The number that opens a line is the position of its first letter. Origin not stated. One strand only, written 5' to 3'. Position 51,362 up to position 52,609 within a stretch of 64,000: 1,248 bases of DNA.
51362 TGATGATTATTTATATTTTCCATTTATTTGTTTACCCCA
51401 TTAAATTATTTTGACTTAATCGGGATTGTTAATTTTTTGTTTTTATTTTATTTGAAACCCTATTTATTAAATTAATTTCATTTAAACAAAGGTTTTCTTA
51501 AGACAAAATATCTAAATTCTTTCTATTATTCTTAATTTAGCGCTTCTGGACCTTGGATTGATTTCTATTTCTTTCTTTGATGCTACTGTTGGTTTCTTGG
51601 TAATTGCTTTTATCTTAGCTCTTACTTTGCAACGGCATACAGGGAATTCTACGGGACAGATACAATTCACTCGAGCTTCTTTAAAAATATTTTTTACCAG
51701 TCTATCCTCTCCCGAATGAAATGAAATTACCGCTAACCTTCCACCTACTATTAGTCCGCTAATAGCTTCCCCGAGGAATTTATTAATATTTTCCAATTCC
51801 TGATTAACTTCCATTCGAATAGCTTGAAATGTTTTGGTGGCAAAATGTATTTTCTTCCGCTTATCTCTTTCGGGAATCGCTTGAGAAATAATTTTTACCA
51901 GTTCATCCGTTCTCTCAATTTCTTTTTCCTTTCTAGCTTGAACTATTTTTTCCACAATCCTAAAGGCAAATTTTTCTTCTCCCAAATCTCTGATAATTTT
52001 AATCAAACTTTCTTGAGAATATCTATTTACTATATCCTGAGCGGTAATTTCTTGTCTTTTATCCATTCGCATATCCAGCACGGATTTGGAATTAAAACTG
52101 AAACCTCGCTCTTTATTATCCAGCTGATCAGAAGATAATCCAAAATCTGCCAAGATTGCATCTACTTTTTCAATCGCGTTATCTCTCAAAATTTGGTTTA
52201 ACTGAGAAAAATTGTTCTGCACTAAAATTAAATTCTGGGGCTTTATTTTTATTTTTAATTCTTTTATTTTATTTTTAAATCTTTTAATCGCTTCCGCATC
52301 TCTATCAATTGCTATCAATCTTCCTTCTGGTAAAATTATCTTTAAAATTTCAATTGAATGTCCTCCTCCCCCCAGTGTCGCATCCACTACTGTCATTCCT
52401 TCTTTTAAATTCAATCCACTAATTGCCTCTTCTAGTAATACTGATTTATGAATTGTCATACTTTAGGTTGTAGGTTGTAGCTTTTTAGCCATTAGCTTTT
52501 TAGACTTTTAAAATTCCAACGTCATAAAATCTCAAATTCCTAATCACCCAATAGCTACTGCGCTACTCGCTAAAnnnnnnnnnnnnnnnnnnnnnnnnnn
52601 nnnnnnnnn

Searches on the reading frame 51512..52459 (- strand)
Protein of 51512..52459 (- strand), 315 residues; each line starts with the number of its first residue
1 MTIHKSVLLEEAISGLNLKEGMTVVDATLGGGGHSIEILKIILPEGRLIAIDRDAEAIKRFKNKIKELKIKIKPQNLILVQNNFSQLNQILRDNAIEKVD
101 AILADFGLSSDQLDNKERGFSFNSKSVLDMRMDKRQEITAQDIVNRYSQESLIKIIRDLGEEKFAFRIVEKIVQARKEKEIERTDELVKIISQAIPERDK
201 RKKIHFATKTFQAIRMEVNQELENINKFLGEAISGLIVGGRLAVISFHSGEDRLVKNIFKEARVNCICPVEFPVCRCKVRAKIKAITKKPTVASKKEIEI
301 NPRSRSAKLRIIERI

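Call 18: search_protein_families(library=pfam, proteins=[window:51512-52459:-], max_evalue=0.01)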
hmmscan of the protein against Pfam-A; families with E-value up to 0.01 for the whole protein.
window:51512-52459:- (315 aa): 6 families
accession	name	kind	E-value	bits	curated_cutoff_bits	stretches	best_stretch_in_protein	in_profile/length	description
PF01795.25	Methyltransf_5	-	3.8e-111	371.9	27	1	3-315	3-309/309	MraW methylase family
PF13847.12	Methyltransf_31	-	1.6e-07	31.6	27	1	19-106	2-82/145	Methyltransferase domain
PF01189.24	Methyltr_RsmB-F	-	1.8e-06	28.2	27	1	16-116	4-97/199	16S rRNA methyltransferase RsmB/F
PF08704.16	GCD14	-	0.00054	20.1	26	1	14-106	34-121/247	tRNA methyltransferase complex GCD14 subunit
PF13649.12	Methyltransf_25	-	0.005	18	27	0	24-88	1-59/97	Methyltransferase domain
PF01209.24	Ubie_methyltran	-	0.0098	15.7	20.1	0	17-89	44-112/233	ubiE/COQ5 methyltransferase family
